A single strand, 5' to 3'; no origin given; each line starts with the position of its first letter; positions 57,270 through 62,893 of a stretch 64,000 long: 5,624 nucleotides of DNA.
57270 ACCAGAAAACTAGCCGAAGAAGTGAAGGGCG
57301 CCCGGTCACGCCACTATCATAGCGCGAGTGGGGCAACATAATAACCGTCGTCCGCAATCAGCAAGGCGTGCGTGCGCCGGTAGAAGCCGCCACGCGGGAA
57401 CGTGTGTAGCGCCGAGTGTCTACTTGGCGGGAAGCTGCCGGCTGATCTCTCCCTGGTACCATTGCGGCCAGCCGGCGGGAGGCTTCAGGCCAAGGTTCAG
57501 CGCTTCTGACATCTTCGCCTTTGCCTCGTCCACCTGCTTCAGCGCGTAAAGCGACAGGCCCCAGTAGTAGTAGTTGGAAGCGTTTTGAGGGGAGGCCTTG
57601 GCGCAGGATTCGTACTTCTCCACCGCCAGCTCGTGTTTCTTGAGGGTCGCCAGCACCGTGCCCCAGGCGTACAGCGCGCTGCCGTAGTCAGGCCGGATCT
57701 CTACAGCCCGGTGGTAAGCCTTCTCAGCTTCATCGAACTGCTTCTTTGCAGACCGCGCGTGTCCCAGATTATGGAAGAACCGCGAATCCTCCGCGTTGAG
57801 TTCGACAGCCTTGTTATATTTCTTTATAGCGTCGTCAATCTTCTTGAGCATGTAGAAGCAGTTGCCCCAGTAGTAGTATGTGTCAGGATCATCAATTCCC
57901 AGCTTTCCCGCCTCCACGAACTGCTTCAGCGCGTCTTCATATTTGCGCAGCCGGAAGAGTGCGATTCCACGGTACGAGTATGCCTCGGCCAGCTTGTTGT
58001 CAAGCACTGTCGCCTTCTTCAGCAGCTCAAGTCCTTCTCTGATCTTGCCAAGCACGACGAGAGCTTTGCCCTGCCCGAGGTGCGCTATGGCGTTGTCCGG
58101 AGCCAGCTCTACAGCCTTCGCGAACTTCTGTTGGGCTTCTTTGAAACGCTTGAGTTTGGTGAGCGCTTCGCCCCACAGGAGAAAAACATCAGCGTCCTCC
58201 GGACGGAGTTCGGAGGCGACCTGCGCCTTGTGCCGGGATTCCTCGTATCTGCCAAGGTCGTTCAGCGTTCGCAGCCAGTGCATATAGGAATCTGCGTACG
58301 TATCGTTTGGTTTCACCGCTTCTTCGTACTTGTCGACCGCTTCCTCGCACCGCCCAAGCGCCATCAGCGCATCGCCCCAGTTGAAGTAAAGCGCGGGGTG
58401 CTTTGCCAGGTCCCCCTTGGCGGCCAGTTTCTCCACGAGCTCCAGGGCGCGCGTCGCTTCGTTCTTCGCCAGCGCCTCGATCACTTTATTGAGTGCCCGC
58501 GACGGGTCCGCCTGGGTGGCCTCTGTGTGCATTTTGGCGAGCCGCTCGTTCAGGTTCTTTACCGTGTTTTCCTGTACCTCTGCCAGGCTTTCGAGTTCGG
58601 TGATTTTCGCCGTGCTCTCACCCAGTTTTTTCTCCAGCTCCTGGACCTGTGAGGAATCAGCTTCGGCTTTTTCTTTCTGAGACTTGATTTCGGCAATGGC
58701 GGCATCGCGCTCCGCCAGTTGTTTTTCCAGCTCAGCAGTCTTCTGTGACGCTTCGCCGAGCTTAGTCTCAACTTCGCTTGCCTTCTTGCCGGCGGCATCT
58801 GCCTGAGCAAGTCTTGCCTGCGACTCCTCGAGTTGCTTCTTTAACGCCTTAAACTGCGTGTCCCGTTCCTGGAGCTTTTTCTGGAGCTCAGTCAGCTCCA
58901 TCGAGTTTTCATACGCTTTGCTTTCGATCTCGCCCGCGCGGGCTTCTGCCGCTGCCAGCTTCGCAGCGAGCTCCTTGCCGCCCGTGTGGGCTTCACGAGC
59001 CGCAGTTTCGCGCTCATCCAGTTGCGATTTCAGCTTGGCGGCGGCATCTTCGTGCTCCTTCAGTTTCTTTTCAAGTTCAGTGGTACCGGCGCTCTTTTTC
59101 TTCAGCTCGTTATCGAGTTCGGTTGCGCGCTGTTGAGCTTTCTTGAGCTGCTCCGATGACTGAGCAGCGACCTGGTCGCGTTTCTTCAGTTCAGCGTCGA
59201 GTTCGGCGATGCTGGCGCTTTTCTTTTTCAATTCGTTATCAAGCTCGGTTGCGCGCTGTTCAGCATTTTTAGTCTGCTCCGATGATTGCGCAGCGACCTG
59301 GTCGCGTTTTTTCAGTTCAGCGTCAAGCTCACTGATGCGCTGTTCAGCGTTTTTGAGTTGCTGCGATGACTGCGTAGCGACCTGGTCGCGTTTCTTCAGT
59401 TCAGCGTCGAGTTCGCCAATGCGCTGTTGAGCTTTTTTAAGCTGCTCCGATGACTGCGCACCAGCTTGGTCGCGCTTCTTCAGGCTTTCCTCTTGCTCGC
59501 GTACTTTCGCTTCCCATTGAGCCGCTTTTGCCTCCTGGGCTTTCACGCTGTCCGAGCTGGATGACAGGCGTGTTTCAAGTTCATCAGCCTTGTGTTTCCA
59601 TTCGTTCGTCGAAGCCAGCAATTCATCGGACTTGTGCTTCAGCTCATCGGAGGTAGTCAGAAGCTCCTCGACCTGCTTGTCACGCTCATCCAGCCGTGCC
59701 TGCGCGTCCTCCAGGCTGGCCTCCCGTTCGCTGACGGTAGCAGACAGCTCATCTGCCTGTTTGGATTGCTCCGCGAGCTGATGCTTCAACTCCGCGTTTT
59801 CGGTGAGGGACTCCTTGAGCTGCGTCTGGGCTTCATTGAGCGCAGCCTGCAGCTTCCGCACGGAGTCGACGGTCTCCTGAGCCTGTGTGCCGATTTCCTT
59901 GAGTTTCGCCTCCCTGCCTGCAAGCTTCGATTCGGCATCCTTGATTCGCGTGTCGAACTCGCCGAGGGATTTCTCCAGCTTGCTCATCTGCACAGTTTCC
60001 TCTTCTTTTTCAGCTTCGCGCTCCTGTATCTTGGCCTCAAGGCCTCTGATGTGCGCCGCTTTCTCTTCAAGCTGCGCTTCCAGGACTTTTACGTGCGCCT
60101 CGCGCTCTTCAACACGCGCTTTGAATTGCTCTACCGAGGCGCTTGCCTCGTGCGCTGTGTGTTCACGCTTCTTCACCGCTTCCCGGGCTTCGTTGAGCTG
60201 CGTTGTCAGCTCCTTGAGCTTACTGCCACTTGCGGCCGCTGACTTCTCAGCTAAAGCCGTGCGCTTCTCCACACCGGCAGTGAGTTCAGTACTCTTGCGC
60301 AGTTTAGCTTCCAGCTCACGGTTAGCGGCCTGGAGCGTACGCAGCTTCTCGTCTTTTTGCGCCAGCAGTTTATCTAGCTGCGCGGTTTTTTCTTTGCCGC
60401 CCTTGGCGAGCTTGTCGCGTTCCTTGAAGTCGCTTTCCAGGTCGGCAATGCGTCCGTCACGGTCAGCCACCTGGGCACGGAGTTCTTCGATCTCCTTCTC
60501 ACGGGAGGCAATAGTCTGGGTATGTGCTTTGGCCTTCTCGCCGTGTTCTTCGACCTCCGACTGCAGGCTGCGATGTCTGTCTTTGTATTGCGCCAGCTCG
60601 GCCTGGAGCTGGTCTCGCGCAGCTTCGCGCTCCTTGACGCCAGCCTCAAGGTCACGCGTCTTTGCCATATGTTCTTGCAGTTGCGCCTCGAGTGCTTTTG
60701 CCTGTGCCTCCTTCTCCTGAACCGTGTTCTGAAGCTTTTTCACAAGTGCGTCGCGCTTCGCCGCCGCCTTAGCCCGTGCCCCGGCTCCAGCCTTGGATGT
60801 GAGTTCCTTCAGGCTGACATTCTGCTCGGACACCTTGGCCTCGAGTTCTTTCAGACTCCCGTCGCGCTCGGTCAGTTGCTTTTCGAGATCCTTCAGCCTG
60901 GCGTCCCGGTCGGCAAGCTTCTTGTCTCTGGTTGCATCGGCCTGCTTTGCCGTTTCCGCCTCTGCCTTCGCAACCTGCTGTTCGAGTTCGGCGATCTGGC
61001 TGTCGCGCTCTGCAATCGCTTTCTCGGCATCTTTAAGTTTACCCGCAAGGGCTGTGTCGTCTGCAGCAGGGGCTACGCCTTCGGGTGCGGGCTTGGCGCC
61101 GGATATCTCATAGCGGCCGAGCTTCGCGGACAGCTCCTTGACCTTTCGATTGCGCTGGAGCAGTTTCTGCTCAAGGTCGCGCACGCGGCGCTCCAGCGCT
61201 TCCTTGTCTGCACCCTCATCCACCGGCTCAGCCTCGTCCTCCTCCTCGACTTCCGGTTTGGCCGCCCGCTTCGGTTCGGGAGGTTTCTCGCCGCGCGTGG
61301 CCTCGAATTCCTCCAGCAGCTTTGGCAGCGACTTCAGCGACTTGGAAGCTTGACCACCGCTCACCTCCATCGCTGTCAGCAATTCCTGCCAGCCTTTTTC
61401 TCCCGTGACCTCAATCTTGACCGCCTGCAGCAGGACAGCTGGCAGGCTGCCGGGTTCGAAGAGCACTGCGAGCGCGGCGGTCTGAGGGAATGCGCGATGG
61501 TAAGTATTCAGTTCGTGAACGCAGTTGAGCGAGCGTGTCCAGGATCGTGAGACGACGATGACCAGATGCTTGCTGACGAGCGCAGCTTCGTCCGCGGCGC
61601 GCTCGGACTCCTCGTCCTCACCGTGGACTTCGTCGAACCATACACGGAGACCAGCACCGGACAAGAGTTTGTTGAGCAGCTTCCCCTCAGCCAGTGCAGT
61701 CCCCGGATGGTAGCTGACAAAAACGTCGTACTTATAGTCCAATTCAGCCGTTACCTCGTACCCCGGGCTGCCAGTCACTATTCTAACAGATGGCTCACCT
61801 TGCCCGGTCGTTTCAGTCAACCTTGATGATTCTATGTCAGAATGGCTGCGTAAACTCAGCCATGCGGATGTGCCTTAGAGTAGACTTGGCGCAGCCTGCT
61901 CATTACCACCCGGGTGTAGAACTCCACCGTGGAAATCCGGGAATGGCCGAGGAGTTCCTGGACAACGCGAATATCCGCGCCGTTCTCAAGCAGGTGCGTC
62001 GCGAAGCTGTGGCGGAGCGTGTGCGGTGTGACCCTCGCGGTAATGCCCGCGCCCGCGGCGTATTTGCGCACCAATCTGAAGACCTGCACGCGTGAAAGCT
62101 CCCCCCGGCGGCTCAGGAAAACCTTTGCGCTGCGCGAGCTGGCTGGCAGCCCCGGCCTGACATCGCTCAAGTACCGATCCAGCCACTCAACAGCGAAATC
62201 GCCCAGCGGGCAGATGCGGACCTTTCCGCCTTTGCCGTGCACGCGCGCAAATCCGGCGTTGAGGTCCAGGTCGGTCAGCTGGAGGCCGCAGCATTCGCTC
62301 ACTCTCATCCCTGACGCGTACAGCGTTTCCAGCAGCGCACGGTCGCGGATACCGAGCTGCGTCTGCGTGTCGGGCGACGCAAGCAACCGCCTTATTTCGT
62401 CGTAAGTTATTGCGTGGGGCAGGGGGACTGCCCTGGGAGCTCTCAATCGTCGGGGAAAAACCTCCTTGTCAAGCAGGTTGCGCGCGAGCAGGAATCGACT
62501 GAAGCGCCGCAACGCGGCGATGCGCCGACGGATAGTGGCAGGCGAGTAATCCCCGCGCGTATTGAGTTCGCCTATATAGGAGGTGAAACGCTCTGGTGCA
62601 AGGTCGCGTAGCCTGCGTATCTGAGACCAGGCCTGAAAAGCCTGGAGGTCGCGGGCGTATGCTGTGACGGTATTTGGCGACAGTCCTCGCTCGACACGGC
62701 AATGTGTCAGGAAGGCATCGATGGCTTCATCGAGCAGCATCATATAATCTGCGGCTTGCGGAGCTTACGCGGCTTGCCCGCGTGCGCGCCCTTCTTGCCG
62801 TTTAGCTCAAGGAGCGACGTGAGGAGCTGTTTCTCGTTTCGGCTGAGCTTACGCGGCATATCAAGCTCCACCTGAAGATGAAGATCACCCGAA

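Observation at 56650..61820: Giant TIR / ~900-aa coiled-coil / TPR protein followed by a CPBP (Abi-family) protease: candidate undescribed TIR-based system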

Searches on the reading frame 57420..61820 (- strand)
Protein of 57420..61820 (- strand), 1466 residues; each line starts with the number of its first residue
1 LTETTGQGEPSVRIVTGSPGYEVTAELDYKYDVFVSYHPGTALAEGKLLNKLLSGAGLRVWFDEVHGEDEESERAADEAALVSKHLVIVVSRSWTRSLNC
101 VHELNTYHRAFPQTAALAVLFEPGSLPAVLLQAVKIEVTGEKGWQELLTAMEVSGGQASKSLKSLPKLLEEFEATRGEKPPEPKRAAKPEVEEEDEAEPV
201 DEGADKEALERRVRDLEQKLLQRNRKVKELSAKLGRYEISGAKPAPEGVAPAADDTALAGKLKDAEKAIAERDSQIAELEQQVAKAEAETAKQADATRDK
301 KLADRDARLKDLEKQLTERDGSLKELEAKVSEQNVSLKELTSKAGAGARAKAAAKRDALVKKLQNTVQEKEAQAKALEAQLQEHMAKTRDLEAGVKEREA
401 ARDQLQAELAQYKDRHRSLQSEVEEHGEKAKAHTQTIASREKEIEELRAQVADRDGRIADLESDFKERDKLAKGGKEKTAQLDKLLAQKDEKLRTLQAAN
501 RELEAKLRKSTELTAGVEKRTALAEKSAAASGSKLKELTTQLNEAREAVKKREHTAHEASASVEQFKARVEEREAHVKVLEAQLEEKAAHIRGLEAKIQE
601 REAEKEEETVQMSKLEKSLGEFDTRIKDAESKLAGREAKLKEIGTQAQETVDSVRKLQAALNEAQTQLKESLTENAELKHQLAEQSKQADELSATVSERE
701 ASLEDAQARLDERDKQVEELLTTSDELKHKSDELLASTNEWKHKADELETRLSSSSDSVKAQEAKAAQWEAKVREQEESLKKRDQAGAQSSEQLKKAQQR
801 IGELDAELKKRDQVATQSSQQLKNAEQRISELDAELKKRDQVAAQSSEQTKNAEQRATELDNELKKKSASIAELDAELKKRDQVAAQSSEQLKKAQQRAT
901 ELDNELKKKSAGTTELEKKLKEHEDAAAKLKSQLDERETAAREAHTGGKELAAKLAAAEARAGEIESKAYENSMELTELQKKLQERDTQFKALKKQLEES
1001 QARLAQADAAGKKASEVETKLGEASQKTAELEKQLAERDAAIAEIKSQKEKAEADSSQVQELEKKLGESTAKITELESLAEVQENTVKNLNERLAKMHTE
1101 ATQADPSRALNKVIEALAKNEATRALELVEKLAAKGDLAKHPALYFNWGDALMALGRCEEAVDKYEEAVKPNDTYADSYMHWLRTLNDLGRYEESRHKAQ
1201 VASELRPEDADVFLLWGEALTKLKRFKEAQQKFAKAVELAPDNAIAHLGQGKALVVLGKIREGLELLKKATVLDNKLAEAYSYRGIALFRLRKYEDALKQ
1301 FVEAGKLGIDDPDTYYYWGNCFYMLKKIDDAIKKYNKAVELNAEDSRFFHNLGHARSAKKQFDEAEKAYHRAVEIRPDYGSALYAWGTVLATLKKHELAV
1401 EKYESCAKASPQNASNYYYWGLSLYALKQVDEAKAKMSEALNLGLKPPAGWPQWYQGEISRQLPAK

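Call 3: search_protein_families(library=pfam, proteins=[window:57420-61820:-], max_evalue=0.01)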
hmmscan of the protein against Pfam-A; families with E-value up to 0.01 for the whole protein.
window:57420-61820:- (1466 aa): 18 families
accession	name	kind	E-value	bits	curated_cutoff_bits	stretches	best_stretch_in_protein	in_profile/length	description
PF07719.23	TPR_2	-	2.4e-36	121.3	27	5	1313-1343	2-32/34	Tetratricopeptide repeat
PF13414.12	TPR_11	-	2e-30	104.7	26.8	5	1319-1355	1-37/42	TPR repeat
PF00515.34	TPR_1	-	3.6e-26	90.3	27.8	3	1349-1379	4-34/34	Tetratricopeptide repeat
PF13432.12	TPR_16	-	1.4e-19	70.6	32.7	5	1352-1414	3-65/65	Tetratricopeptide repeat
PF13424.12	TPR_12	-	7.3e-14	52.2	30.1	2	1349-1408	6-73/77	Tetratricopeptide repeat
PF13431.12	TPR_17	-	6.2e-12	45.2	24.4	1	1335-1366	2-33/34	Tetratricopeptide repeat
PF12895.13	ANAPC3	-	6.3e-12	46.1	27.2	2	1359-1433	2-75/82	Anaphase-promoting complex, cyclosome, subunit 3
PF13174.12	TPR_6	-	6.4e-10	39.5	26.3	0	1313-1340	1-28/33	Tetratricopeptide repeat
PF13181.12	TPR_8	-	1e-09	38.2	25.7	1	1347-1379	2-34/34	Tetratricopeptide repeat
PF13428.12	TPR_14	-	6.2e-08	33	23.5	0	1212-1252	3-43/44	Tetratricopeptide repeat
PF19220.6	Rod_CreS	-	2.4e-07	30.6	100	2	627-729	2-104/359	Crescentin, rod domain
PF13676.11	TIR_2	-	1.3e-06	29.3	28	1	33-139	1-109/122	TIR domain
PF14559.12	TPR_19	-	1.5e-06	28.9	25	2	1222-1273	3-54/68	Tetratricopeptide repeat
PF13176.12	TPR_7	-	2.9e-06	27.4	27.9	0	1350-1381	3-34/36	Tetratricopeptide repeat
PF08614.16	ATG16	-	0.00051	20.7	33.7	1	350-503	31-184/200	Autophagy protein 16 (ATG16)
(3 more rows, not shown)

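Call 4: search_protein_families(library=padloc, proteins=[window:57420-61820:-], max_evalue=0.01)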
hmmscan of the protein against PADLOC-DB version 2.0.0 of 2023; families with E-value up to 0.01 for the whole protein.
window:57420-61820:- (1466 aa): 8 families
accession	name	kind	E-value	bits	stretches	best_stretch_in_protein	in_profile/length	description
PDLC00006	DruC1|DruC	-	1.4e-09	35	3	951-1129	173-350/626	Unknown function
PDLC03868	LmuB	-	9e-09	32.2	2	457-721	226-482/1035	-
PDLC00580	JetC3|JetC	-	9e-08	28.8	1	904-1108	256-460/1068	DUF3584 domain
PDLC03865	LmuB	-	5.5e-07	26.2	0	885-1119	568-800/1007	-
PDLC00551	JetC2|JetC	-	7.6e-06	22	2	819-1121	740-1039/1365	DUF3584 domain; MukB-like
PDLC00550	JetC2|JetC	-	3.9e-05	19.6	1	525-707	297-476/1355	DUF3584 domain; MukB-like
PDLC00553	JetC2|JetC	-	0.0001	18.3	1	905-1193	275-549/1361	DUF3584 domain; MukB-like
PDLC00582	JetC3|JetC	-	0.00047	16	2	716-1010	778-1072/1472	DUF3584 domain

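Call 7: find_related_loci(query=window:57420-61820:-, collection=genome_contigs, flank=10000)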
Query window:57420-61820:- (1466 aa) in genome_contigs; peptide patterns used: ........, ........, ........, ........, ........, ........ (x = any residue, [..] = any of these).
11 stretches matched a pattern; 2 encode a relative of the query (tblastn E <= 1e-3); 2 distinct loci.
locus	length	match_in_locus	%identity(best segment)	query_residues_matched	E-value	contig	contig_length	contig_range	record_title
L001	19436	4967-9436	79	21-1466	0e+0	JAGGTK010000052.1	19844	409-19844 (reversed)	MAG: bacterium isolate AUK046 PB_MANV_046_c_000000000265, whole genome shotgun sequence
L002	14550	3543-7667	64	20-1466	0e+0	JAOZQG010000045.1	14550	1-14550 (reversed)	MAG: bacterium isolate GMC4.metabat2.94 GMC4_5011_length_14550_cov_7.088927, whole genome shotgun sequence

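Call 23: list_cluster_members(proteins=[P0002, P0003, window:57420-61820:-, window:57420-61742:-, window:56650-57357:-, window:55228-56613:-])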
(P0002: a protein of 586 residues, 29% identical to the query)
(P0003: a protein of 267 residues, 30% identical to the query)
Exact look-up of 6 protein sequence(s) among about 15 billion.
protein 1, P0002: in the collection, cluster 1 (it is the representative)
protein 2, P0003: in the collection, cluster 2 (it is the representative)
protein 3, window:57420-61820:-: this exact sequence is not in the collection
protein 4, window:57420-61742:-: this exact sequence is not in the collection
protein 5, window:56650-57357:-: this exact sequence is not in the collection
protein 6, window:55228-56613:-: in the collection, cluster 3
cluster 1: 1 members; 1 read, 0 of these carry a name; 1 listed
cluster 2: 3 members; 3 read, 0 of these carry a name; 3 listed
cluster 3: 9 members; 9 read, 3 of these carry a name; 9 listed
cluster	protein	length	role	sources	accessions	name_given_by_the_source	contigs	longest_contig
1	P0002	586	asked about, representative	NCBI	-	-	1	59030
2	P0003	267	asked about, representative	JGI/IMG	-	-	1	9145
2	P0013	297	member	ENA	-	-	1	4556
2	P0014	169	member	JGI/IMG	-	-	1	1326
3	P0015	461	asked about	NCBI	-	-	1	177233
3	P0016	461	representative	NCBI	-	-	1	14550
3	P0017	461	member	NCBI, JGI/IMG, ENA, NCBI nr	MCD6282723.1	replication-associated recombination protein A [bacterium]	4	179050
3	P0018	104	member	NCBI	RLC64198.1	MAG: hypothetical protein DRI48_07815, partial [Chloroflexi bacterium]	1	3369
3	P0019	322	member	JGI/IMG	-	putative ATPase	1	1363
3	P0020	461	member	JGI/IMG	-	-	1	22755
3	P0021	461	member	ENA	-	-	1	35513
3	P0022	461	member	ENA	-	-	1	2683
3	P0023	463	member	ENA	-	-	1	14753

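Call 54: search_protein_families(library=ncbifam, proteins=[window:57420-61742:-], max_evalue=0.001)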
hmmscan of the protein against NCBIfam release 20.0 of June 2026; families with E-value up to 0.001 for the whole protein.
window:57420-61742:- (1440 aa): 17 families
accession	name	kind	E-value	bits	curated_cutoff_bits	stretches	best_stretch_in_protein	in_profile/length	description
TIGR02168.1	SMC_prok_B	equivalog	2.5e-36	124.9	567.35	6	321-609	661-949/1181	chromosome segregation protein SMC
NF040959.1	MamA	equivalog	1.1e-29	103.4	200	3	1222-1338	75-191/204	magnetosome protein MamA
TIGR02552.1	LcrH_SycD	equivalog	4.3e-23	81.5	104.8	3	1325-1417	23-115/136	SycD/LcrH family type III secretion system chaperone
TIGR02169.1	SMC_prok_A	equivalog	1.1e-22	79.6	729.4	4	375-622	683-935/1165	chromosome segregation protein SMC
NF045487.1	ASRP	equivalog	7.2e-19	67.8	300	3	538-861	138-454/593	archaea-specific SMC-related protein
TIGR02521.1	type_IV_pilW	equivalog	5.2e-16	58.9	154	3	1232-1358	45-173/234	type IV pilus biogenesis/stability protein PilW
TIGR04523.1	Mplasa_alph_rch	subfamily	2.5e-15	55.5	270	2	236-539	351-642/745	helix-rich protein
NF052320.1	Cbp1_fam_LP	subfamily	2.6e-10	40.3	90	0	240-320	94-176/286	Cbp1 family collagen-binding glycoprotein adhesin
NF003034.1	PRK03918.1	equivalog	1.6e-09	36.3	700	1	177-708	199-713/878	DNA double-strand break repair ATPase Rad50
NF041034.1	Rad50_Sulf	equivalog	2.1e-09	35.8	1000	1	167-462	435-715/872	DNA double-strand break repair ATPase Rad50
NF002572.0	PRK02224.1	equivalog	5.3e-08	31.6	1087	1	316-877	172-680/888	DNA double-strand break repair ATPase Rad50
NF033762.1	social_mot_Tgl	equivalog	5.9e-07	29.1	225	1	1232-1412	45-228/252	social motility TPR repeat lipoprotein Tgl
NF047507.1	TPR_BatC_Lepto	exception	8.5e-06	25.4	175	1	1258-1356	30-132/214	TPR repeat-containing protein BatC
TIGR04510.1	mod_pep_cyc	subfamily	8.7e-06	24.5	400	1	1193-1387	407-601/814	putative peptide modification system cyclase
NF033920.0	C39_PA2778_fam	equivalog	1.8e-05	24.3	150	1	1265-1350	169-254/255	PA2778 family cysteine peptidase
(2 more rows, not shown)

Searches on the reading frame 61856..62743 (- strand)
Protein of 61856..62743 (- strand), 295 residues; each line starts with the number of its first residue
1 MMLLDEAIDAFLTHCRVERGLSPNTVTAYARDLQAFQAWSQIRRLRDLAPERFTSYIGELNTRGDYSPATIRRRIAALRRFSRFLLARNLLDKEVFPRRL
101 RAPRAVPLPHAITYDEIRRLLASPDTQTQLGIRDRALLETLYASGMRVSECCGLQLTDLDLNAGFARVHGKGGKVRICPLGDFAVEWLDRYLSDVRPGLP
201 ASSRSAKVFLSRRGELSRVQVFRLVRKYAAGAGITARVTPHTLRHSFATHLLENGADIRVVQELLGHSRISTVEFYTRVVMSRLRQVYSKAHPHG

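Call 3: search_protein_families(library=pfam, proteins=[window:61856-62743:-], max_evalue=0.01)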
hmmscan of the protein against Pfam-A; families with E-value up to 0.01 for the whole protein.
window:61856-62743:- (295 aa): 3 families
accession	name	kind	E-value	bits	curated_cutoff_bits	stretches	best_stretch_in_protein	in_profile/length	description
PF00589.27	Phage_integrase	-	2.5e-47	161.3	27.1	1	112-281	3-170/172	Phage integrase family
PF02899.23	Phage_int_SAM_1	-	1.5e-17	64.1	22.3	1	8-88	1-82/83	Phage integrase, N-terminal SAM-like domain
PF13495.12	Phage_int_SAM_4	-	4e-07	30.8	27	1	9-89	3-82/85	Phage integrase, N-terminal SAM-like domain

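Call 54: search_protein_families(library=ncbifam, proteins=[window:61856-62743:-], max_evalue=0.001)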
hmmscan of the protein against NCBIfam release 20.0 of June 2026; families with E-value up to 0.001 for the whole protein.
window:61856-62743:- (295 aa): 14 families
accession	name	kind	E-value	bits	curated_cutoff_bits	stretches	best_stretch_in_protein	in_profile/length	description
TIGR02225.1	recomb_XerD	equivalog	6.4e-94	314.5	329.6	1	10-294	2-289/290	site-specific tyrosine recombinase XerD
NF001399.0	PRK00283.1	subfamily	1.2e-92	310.4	279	1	4-294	5-298/300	tyrosine recombinase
TIGR02224.1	recomb_XerC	equivalog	8.8e-85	284.6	335.15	1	10-294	2-292/295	tyrosine recombinase XerC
NF040815.2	recomb_XerA_Arch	equivalog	8.2e-64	215.7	220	1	10-288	2-263/263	site-specific tyrosine recombinase/integron integrase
NF002331.0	PRK01287.1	subfamily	7.5e-59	199.5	371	1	6-293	28-326/365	site-specific tyrosine recombinase XerC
TIGR02249.1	integrase_gron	subfamily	1.5e-42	146.1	265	2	212-289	233-310/315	integron integrase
NF003462.0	PRK05084.1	equivalog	8.4e-30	103.7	267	1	132-288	195-353/360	tyrosine recombinase XerS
NF011946.0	PRK15417.1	equivalog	6.5e-26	91.3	435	2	212-282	248-318/337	integron integrase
NF007371.0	PRK09871.1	subfamily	1.4e-24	86.8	222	1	126-290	20-185/198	tyrosine-type DNA invertase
NF007370.0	PRK09870.1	subfamily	1.6e-23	83.4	221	1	112-291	13-191/200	tyrosine-type DNA invertase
NF002685.0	PRK02436.1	equivalog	3.1e-09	37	178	1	6-277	3-244/245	site-specific tyrosine recombinase XerD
NF040693.1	recomb_GmtY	equivalog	1.1e-06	28.2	340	1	238-284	391-437/441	gamma-mobile-trio recombinase GmtY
NF047926.1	integrase_GmtZ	equivalog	8.9e-06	23.9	600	1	215-292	407-483/784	gamma-mobile-trio integrase GmtZ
NF041502.1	integrase_1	equivalog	0.00034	19.5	350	1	233-282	314-363/484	site-specific integrase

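Call 72: search_protein_families(library=padloc, proteins=[window:61856-62743:-], max_evalue=0.001)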
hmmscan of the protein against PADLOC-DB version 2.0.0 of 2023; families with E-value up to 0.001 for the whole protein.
window:61856-62743:- (295 aa): 0 families

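Call 74: find_encoding_contigs(protein=window:61856-62743:-, flank=10000, max_places=6)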
Protein window:61856-62743:- (295 aa): 1 contig read that carries it; 1 place shown.
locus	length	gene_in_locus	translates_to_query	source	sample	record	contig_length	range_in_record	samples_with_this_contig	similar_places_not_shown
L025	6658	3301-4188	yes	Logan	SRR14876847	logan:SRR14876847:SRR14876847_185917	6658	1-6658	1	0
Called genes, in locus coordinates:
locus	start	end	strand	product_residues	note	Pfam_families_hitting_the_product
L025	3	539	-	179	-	?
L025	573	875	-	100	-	PF00166:Cpn10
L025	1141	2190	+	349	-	PF03444:WHD_HrcA (faint), PF01628:HrcA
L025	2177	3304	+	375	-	PF00226:DnaJ, PF01556:DnaJ_C, PF00684:DnaJ_CXXCXGXG, PF25436:BSD2_CRD (faint)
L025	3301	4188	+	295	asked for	PF02899:Phage_int_SAM_1, PF13495:Phage_int_SAM_4 (weak), PF00589:Phage_integrase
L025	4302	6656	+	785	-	?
